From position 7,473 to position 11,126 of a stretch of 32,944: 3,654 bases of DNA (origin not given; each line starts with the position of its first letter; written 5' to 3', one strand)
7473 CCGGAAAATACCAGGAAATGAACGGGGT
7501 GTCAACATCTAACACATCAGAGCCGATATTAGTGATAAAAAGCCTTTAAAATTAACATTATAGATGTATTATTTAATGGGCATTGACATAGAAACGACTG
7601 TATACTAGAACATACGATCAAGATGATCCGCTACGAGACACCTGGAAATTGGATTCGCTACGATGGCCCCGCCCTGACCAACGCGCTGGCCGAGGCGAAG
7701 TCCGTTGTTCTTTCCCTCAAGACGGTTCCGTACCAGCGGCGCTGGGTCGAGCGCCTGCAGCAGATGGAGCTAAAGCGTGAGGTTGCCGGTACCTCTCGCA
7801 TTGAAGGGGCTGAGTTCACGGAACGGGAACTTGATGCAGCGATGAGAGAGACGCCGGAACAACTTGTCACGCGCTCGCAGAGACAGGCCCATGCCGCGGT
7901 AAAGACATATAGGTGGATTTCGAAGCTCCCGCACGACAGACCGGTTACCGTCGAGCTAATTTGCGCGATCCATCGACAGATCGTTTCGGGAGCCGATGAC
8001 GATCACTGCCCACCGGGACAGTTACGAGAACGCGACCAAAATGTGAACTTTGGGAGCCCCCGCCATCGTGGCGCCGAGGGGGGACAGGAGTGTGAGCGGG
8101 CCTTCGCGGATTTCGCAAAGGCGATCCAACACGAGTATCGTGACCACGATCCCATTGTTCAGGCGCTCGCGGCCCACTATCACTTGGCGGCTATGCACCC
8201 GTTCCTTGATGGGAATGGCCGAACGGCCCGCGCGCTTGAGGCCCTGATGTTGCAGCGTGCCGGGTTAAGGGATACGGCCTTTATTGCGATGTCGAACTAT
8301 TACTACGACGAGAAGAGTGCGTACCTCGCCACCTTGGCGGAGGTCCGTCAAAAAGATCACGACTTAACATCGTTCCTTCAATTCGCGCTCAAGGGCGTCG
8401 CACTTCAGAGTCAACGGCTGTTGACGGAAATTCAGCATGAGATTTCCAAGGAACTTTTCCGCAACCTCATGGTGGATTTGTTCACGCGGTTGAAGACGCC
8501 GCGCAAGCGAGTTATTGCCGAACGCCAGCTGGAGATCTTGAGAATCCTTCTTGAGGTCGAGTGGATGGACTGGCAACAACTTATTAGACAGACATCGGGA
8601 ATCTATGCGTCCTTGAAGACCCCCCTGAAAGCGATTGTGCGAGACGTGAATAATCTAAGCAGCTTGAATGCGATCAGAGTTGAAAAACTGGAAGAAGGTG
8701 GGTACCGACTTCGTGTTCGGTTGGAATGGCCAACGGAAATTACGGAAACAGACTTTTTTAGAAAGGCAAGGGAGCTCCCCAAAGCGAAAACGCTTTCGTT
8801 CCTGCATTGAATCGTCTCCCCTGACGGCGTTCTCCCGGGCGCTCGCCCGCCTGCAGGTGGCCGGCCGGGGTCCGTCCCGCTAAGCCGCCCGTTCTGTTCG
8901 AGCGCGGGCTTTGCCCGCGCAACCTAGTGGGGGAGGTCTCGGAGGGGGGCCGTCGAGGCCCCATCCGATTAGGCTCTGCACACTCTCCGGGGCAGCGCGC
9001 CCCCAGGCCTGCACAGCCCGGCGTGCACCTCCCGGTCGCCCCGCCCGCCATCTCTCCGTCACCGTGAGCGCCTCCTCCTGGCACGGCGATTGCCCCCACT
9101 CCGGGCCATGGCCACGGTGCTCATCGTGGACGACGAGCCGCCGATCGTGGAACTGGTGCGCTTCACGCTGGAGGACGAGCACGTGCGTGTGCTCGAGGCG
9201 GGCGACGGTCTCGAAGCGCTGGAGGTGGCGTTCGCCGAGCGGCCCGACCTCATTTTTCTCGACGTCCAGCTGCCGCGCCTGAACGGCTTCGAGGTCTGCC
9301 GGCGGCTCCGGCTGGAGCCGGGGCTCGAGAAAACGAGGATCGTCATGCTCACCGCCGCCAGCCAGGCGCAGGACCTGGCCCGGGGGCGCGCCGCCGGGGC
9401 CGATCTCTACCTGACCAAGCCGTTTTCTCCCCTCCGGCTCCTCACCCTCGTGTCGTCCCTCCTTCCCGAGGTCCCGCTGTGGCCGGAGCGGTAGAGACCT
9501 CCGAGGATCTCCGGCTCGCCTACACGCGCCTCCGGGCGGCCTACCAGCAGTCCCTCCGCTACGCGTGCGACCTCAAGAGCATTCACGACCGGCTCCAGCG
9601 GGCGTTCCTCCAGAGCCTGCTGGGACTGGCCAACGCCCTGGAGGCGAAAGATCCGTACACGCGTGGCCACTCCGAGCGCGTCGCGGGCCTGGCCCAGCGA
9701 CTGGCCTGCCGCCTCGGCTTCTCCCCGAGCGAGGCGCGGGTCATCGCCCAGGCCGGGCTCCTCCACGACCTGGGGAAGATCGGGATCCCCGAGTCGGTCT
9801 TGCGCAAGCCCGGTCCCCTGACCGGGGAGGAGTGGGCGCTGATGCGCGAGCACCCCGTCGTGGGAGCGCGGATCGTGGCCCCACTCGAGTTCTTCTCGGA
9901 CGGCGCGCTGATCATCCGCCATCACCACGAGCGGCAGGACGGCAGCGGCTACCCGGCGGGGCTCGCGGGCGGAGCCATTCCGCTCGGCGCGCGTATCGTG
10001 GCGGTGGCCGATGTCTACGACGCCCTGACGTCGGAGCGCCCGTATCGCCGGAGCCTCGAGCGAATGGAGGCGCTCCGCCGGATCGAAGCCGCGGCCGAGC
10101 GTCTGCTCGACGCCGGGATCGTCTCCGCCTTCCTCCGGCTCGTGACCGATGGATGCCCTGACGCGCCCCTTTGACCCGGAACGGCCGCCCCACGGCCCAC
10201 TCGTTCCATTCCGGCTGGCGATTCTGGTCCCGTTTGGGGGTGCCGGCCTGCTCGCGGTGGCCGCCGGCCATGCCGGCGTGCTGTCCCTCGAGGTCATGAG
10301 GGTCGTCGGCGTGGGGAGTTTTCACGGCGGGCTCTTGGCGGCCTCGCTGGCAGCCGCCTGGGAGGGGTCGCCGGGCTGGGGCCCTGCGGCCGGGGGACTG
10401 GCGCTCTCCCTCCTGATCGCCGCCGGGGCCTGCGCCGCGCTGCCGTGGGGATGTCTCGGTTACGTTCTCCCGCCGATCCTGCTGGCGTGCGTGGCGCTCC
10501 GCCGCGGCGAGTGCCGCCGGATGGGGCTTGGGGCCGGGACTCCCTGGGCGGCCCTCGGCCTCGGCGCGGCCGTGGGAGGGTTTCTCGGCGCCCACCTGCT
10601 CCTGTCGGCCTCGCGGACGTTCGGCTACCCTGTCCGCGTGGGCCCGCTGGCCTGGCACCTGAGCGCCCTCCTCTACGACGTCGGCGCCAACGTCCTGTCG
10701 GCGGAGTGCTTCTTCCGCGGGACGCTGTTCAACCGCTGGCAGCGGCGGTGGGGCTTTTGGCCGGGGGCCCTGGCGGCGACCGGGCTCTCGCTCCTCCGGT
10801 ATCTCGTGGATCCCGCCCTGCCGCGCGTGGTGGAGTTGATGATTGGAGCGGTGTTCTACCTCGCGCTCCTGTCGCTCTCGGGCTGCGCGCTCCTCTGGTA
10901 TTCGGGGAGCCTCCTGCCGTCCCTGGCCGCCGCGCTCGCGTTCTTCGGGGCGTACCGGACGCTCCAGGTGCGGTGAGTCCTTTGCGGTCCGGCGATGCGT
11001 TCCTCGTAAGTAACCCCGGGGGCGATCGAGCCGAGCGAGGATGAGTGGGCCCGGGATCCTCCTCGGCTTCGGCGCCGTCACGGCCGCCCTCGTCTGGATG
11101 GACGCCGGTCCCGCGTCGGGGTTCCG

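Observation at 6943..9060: Integrase-less Fic cassette inserted at the 3' end of atpC, bracketed by diverged direct repeats that duplicate the gene terminus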

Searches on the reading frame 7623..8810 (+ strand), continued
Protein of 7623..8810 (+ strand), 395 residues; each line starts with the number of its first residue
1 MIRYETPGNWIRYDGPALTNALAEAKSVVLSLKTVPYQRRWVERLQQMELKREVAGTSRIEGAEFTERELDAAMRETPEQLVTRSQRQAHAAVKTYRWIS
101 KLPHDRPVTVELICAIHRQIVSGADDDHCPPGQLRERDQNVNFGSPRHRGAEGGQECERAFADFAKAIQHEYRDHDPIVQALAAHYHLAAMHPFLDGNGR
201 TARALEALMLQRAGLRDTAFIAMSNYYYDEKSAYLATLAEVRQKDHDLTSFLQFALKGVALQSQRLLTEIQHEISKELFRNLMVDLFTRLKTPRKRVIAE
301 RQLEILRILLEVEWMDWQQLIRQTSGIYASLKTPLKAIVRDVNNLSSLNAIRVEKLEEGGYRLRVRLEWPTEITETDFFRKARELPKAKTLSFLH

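Call 74: search_solved_structures(query=window:7623-8810:+, max_evalue=0.00001, show_alignments=1)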
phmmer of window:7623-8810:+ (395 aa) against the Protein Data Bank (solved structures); distinct sequences matched with E-value up to 0.00001: 21.
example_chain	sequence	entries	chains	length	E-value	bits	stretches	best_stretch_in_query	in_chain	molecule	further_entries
9vjc_A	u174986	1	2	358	3.6e-11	46.3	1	36-264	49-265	Protein adenylyltransferase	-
3eqx_A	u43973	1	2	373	3.9e-11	46.2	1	53-259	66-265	FIC DOMAIN CONTAINING TRANSCRIPTIONAL REGULATOR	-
9tc4_A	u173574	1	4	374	4e-11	46.2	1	53-259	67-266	Protein adenylyltransferase SoFic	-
3zcn_A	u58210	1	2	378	4e-11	46.2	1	53-259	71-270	ADENOSINE MONOPHOSPHATE-PROTEIN TRANSFERASE SOFIC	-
9tch_A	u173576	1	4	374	4.1e-11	46.1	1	53-259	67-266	Protein adenylyltransferase SoFic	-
9tcl_B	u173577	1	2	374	4.1e-11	46.1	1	53-259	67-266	Protein adenylyltransferase SoFic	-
3zec_A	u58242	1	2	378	1.2e-10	44.6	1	154-259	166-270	ADENOSINE MONOPHOSPHATE-PROTEIN TRANSFERASE SOFIC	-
6i7g_A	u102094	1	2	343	3.1e-10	43.2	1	35-227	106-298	Adenosine monophosphate-protein transferase FICD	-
4u04_A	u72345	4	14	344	3.1e-10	43.2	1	35-227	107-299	Adenosine monophosphate-protein transferase FICD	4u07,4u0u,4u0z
6i7j_A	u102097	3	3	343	3.8e-10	42.9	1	41-227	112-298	Adenosine monophosphate-protein transferase FICD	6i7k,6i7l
6i7h_A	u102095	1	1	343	3.9e-10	42.9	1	88-227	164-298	Adenosine monophosphate-protein transferase FICD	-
6i7i_A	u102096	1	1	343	4.2e-10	42.8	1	89-227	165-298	Adenosine monophosphate-protein transferase FICD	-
9yz5_A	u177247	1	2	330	8.7e-10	41.7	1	90-227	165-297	Protein adenylyltransferase FICD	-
4u0s_A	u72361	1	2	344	8.9e-10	41.7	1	90-227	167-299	Adenosine monophosphate-protein transferase FICD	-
9tb0_A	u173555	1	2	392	1.1e-09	41.4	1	53-259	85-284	Protein adenylyltransferase SoFic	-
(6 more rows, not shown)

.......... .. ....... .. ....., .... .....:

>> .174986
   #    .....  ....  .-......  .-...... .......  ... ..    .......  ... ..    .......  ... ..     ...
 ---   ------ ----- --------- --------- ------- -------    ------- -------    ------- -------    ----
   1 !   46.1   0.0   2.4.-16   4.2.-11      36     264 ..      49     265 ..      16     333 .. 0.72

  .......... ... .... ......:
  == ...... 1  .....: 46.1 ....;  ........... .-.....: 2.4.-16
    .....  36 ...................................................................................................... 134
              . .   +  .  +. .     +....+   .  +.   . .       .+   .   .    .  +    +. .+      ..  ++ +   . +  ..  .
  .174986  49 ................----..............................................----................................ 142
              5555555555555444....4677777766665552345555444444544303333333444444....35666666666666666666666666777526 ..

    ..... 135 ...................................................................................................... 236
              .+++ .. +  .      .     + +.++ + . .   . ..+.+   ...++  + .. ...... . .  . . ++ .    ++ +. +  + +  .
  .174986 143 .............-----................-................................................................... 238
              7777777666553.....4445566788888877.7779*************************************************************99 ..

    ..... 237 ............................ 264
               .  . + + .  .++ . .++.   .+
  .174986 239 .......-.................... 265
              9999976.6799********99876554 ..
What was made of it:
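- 7623..8810 (+): Fic-domain protein (395 aa), SoFic-like class II AMPylase and candidate single-gene anti-phage defence. The catalytic motif is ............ (8196-8231) and the inhibitory motif is TSRIEG (7791-7808). The best PDB sequence matches are a protein adenylyltransferase (9vjc), SoFic and FICD, at E-values around 4e-11 (call 74).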

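Call 75: search_protein_families(library=padloc, proteins=[window:7623-8810:+], max_evalue=0.01)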
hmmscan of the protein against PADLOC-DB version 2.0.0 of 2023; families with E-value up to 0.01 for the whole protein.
window:7623-8810:+ (395 aa): 9 families
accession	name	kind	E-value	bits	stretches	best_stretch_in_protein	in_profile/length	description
PDLC03963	SoFic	-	4.7e-49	165.7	1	10-357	17-341/361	-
PDLC04839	PDC-S04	-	4.1e-11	40.9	1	99-246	50-191/205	-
PDLC04966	PDC-S24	-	4.5e-09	33.7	1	134-243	262-370/497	-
PDLC04838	PDC-S04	-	4.8e-08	31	1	154-215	105-167/209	-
PDLC04836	PDC-S04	-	4.7e-07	27.2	1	105-254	86-225/244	-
PDLC04840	PDC-S04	-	2.4e-06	25.4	1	100-255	66-208/227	-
PDLC04837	PDC-S04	-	0.00027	18.3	1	104-235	81-205/234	-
PDLC04841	PDC-S04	-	0.00067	17.4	1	187-257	205-269/292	-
PDLC04842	PDC-S04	-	0.0011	16.8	1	187-267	107-181/202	-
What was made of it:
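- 7623..8810 (+): PADLOC SoFic 4.7e-49 (call 75).
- On Fic AMPylase, class II / SoFic-type defence protein: PADLOC SoFic scores 4.7e-49 over residues 10-357 (call 75).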

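Call 81: find_related_loci(query=window:7623-8810:+, collection=viral_contigs, flank=6000)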
Query window:7623-8810:+ (395 aa) in viral_contigs; peptide patterns used: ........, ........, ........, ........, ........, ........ (x = any residue, [..] = any of these).
3 stretches matched a pattern; 1 encode a relative of the query (tblastn E <= 1e-3); 1 distinct loci.
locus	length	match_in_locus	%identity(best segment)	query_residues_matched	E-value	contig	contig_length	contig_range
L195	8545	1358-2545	55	1-394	8e-143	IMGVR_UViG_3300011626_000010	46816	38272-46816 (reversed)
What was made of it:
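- Tried and rejected: A scan of viral contigs with the Fic protein found only one homologue, at 55% identity (call 81).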

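Call 82: find_encoding_contigs(protein=P0015, flank=3000, max_places=4)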
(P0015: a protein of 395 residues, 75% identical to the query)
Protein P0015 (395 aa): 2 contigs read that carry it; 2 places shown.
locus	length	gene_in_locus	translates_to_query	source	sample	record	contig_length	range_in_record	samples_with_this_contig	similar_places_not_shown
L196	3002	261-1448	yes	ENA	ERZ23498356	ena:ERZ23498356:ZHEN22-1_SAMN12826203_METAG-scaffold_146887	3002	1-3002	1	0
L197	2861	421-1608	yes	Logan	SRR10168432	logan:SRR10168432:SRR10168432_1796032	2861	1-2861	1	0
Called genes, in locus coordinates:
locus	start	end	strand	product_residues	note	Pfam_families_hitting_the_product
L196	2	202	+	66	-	?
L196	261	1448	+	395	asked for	PF02661:Fic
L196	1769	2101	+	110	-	-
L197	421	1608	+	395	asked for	PF02661:Fic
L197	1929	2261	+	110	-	-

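Call 83: find_encoding_contigs(protein=P0006, flank=5000, max_places=3)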
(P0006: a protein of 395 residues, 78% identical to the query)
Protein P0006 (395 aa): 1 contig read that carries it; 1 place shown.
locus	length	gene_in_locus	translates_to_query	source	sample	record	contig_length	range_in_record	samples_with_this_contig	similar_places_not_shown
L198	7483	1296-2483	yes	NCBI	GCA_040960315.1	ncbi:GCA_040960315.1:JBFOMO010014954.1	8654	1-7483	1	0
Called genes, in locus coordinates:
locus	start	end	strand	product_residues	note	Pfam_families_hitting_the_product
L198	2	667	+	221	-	?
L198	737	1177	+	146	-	-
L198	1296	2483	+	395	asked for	PF02661:Fic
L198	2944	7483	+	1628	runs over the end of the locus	PF13195:DUF4011, PF13086:AAA_11 (weak), PF13604:AAA_30 (faint), PF13245:AAA_19 (faint), PF13086:AAA_11 (weak), PF13087:AAA_12, PF18741:MTES_1575, PF11784:DUF3320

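Call 84: find_encoding_contigs(protein=P0009, flank=3000, max_places=4)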
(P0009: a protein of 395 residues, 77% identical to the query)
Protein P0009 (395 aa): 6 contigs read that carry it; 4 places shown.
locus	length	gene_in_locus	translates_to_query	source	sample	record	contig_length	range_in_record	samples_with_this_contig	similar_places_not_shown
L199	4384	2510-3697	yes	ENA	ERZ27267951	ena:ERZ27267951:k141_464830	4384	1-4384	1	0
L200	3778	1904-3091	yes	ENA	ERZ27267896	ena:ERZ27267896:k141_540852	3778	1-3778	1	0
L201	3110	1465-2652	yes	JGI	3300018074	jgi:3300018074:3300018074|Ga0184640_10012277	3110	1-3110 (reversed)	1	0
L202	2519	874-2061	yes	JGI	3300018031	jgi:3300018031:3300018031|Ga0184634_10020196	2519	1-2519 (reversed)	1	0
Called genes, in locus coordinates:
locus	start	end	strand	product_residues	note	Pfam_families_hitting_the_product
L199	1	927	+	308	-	?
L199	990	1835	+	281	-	PF01875:Memo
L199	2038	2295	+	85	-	-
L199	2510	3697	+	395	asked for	PF02661:Fic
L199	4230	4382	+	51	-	?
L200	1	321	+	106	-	?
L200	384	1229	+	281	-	PF01875:Memo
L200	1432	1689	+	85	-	-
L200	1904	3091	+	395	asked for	PF02661:Fic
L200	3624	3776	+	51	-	?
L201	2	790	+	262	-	?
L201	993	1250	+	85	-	-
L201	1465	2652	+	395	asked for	PF02661:Fic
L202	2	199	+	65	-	?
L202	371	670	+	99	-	-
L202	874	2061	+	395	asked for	PF02661:Fic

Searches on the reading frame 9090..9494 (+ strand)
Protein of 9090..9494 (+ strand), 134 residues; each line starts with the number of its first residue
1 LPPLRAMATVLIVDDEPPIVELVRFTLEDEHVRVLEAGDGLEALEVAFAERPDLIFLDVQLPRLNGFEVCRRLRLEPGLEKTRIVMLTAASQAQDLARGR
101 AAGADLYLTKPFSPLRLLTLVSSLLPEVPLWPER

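Call 5: search_protein_families(library=pfam, proteins=[window:9090-9494:+], max_evalue=0.01)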
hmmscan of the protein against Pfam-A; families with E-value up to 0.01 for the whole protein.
window:9090-9494:+ (134 aa): 1 family
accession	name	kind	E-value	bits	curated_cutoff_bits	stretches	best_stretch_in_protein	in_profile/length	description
PF00072.30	Response_reg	-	6.6e-29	100.8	30.2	1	10-121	1-110/111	Response regulator receiver domain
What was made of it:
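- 9108..9494 (+): Response regulator receiver gene. It is the native right-hand neighbour of atpC. PF00072 6.6e-29 (call 5).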

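Call 56: find_encoding_contigs(protein=window:9108-9494:+, flank=4000, max_places=10)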
Protein window:9108-9494:+ (128 aa): 9 contigs read that carry it; 7 places shown.
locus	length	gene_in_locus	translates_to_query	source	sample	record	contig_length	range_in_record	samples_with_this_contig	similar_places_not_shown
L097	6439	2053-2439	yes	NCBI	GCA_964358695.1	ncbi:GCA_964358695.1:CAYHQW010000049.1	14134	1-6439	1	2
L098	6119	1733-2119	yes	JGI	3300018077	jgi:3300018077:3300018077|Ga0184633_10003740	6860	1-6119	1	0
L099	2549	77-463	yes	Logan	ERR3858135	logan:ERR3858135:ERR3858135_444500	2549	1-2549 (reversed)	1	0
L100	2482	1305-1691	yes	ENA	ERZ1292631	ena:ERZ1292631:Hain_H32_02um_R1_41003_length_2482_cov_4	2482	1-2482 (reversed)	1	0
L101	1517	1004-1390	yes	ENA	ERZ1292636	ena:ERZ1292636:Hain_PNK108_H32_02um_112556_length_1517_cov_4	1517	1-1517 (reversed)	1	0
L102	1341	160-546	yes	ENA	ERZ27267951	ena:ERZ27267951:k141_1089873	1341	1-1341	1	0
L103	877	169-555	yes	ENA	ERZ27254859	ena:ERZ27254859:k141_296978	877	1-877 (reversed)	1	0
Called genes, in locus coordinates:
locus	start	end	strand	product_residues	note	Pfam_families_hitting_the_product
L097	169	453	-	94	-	-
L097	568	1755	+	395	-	PF02661:Fic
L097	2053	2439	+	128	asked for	PF00072:Response_reg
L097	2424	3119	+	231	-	PF13487:HD_5, PF01966:HD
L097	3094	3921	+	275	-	-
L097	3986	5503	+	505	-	PF13493:DUF4118 (weak), PF01590:GAF, PF13185:GAF_2, PF13492:GAF_3, PF00512:HisKA, PF02518:HATPase_c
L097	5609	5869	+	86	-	PF04368:DUF507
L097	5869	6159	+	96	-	PF04368:DUF507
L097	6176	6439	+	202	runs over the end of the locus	PF02441:Flavoprotein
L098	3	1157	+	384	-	?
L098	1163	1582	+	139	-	PF02823:ATP-synt_DE_N, PF00401:ATP-synt_DE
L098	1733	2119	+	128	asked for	PF00072:Response_reg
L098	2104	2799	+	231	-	PF13487:HD_5, PF01966:HD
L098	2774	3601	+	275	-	-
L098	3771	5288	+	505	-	PF13493:DUF4118 (weak), PF01590:GAF, PF13185:GAF_2, PF13492:GAF_3 (weak), PF00512:HisKA, PF02518:HATPase_c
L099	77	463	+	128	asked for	PF00072:Response_reg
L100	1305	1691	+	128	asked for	PF00072:Response_reg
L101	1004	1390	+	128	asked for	PF00072:Response_reg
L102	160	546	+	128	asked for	PF00072:Response_reg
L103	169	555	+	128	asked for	PF00072:Response_reg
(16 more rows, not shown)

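Call 71: find_related_loci(query=window:9108-9494:+, collection=metagenome_contigs, flank=5000)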
Query window:9108-9494:+ (128 aa) in metagenome_contigs; peptide patterns used: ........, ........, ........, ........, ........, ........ (x = any residue, [..] = any of these).
600 stretches matched a pattern (row limit reached: there are more); 410 encode a relative of the query (tblastn E <= 1e-3); the best 80 are kept; 80 distinct loci.
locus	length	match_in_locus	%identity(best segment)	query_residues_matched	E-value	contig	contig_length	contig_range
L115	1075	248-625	75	1-126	4e-61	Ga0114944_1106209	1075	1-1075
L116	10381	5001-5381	71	1-127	9e-53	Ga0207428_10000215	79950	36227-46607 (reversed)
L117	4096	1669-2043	62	1-125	3e-47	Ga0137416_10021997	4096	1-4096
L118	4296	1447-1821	62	1-125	3e-47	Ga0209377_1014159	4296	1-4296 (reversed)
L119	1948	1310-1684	62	1-125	1e-47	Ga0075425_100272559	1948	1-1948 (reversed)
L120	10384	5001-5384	63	1-128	5e-46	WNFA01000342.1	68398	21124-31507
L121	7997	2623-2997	63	1-125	5e-46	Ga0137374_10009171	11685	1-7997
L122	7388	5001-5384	63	1-128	5e-46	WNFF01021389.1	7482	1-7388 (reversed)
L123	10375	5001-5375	63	1-125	5e-46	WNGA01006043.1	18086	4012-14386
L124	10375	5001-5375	61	1-125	2e-45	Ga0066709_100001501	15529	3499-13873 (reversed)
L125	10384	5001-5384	63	1-128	5e-46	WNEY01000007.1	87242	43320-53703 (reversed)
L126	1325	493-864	50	1-127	2e-28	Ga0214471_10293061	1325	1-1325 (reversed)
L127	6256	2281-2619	51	4-119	2e-27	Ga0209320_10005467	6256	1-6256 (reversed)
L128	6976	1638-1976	51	4-119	2e-27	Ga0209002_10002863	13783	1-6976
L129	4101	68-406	51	4-119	2e-27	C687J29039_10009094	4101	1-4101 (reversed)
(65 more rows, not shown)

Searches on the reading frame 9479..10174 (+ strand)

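Call 5: search_protein_families(library=pfam, proteins=[window:9479-10174:+], max_evalue=0.01)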
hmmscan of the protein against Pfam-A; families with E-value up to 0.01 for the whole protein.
window:9479-10174:+ (231 aa): 3 families
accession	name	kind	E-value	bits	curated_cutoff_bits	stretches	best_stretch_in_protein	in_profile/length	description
PF13487.12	HD_5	-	7.2e-40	136.9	27.2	1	51-212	4-168/170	HD domain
PF01966.28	HD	-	9.4e-23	81.2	22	1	63-182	3-115/116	HD domain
PF08668.18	HDOD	-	0.0044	17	22.9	1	63-103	97-135/196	HDOD domain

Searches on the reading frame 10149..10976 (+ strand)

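Call 5: search_protein_families(library=pfam, proteins=[window:10149-10976:+], max_evalue=0.01)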
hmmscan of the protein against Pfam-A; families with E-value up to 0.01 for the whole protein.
window:10149-10976:+ (275 aa): 1 family
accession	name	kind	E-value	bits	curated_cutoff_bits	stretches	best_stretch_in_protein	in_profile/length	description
PF02517.21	Rce1-like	-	0.0016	19.2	22.4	1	171-261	5-86/93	Type II CAAX prenyl endopeptidase Rce1-like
